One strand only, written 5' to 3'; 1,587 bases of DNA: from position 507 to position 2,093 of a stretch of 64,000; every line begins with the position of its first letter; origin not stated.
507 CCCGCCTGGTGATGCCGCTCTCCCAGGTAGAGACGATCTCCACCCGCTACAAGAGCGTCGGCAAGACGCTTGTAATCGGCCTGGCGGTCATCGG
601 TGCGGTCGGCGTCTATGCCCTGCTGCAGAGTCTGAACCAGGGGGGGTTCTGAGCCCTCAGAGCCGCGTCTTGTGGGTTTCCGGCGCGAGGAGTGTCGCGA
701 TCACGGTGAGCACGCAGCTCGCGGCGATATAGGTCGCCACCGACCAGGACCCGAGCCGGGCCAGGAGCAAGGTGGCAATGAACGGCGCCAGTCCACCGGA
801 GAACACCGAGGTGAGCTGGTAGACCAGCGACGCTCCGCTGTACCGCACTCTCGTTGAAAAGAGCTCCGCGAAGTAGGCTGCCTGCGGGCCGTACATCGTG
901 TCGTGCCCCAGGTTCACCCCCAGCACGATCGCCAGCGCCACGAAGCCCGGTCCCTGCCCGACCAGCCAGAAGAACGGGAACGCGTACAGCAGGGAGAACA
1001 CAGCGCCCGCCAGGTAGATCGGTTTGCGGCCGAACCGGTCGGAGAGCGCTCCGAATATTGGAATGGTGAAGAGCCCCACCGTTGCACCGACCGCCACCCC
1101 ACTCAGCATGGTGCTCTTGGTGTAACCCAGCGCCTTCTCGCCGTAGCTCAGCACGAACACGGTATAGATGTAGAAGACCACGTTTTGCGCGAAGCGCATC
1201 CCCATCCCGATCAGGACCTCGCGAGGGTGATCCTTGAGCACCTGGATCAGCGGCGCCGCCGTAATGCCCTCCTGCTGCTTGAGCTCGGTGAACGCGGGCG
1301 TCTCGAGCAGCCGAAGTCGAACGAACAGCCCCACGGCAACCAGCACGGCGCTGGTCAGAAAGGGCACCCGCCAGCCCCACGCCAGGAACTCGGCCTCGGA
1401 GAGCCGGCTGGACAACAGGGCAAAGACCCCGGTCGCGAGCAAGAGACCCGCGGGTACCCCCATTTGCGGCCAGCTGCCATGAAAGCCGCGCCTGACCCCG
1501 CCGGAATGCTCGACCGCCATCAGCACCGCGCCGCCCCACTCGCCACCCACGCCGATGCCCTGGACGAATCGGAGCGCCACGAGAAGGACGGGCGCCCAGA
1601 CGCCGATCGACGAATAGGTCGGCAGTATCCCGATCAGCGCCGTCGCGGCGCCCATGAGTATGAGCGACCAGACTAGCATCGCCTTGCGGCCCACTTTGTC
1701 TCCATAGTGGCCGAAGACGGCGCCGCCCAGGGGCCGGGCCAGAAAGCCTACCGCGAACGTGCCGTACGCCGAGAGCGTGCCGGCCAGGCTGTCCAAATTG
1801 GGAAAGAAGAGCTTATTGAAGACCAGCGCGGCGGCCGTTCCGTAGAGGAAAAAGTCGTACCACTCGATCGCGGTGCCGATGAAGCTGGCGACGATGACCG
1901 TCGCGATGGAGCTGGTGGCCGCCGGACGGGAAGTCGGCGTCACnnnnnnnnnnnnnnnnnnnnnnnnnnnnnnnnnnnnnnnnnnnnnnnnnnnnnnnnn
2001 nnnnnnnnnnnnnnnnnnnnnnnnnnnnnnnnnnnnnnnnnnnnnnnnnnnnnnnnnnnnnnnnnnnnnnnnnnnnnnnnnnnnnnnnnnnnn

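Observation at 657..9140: Two coupled transporter plus ATP-grasp-like cassettes: a candidate undescribed import-and-ligate system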

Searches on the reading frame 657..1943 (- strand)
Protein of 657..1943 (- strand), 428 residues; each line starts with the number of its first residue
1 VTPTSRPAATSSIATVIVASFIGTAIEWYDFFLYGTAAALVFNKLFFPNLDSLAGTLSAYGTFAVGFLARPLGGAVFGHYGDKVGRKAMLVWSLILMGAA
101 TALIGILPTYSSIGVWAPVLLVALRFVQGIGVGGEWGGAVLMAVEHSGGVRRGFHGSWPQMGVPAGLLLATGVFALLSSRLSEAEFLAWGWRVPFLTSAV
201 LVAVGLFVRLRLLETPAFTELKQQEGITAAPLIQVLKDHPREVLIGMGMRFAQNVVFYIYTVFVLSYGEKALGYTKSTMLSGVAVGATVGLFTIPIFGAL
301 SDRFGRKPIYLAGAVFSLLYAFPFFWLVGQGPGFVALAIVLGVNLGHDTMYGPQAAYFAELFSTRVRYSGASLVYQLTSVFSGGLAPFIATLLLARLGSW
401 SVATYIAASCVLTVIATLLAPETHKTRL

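Call 9: search_protein_families(library=pfam, proteins=[window:657-1943:-], max_evalue=1)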
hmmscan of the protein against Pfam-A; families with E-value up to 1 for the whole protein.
window:657-1943:- (428 aa): 2 families
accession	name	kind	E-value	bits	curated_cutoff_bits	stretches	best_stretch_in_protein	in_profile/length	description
PF00083.30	Sugar_tr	-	5.4e-33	115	22.3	2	16-229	2-207/452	Sugar (and other) transporter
PF07690.21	MFS_1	-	7.5e-31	107.7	33.4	1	21-387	2-347/347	Major Facilitator Superfamily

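Call 10: search_protein_families(library=ncbifam, proteins=[window:657-1943:-], max_evalue=1)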
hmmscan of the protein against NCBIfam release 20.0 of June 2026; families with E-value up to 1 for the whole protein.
window:657-1943:- (428 aa): 20 families
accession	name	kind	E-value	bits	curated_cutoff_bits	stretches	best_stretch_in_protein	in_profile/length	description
TIGR00883.1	2A0106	subfamily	2.6e-131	438.4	443.45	1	23-413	1-399/400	metabolite/H+ symporter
NF007414.0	PRK09952.1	equivalog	1.2e-121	406.6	538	1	10-419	17-431/438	shikimate transporter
NF007927.0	PRK10642.1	equivalog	3.2e-79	267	544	1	14-424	24-442/500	glycine betaine/L-proline transporter ProP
NF011656.1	PRK15075.1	subfamily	5.1e-71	239.7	445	1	14-424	6-415/419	tricarballylate/proton symporter TcuC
NF007710.0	PRK10406.1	subfamily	1.4e-56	192.4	550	1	15-418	22-421/432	MFS family transporter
TIGR00891.1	2A0112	subfamily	1.7e-22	80.1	552.9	1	17-402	14-396/405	sialate:H+ symport family MFS transporter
NF008963.0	PRK12307.1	equivalog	3.2e-18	66.1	637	1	28-416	24-405/426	MFS transporter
NF003024.0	PRK03893.1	subfamily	1.7e-17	63.4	604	2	17-261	23-243/497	sialate:H+ symport family MFS transporter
TIGR00895.1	2A0115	subfamily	3.6e-17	62.4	418.55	2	11-227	13-207/398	aromatic acid/H+ symport family MFS transporter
TIGR00898.1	2A0119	subfamily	2.8e-11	42.9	550.75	3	63-222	135-272/506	cation transport protein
TIGR00879.1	SP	subfamily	2.9e-09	36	237.8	2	13-219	56-251/510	sugar porter family MFS transporter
NF053757.1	BclibactTpBcbE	equivalog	2.3e-08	33.4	600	2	76-226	56-195/394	bacillibactin exporter BcbE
TIGR00887.1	2A0109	equivalog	2.1e-06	26.9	610.3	1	13-153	15-150/502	phosphate:H+ symporter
TIGR00792.1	gph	subfamily_domain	2.1e-05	23.4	231.35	1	156-344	138-324/437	glycoside-pentoside-hexuronide (GPH):cation symporter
NF007484.0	PRK10077.1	equivalog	3e-05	23.1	608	2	64-232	62-234/480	D-xylose transporter XylE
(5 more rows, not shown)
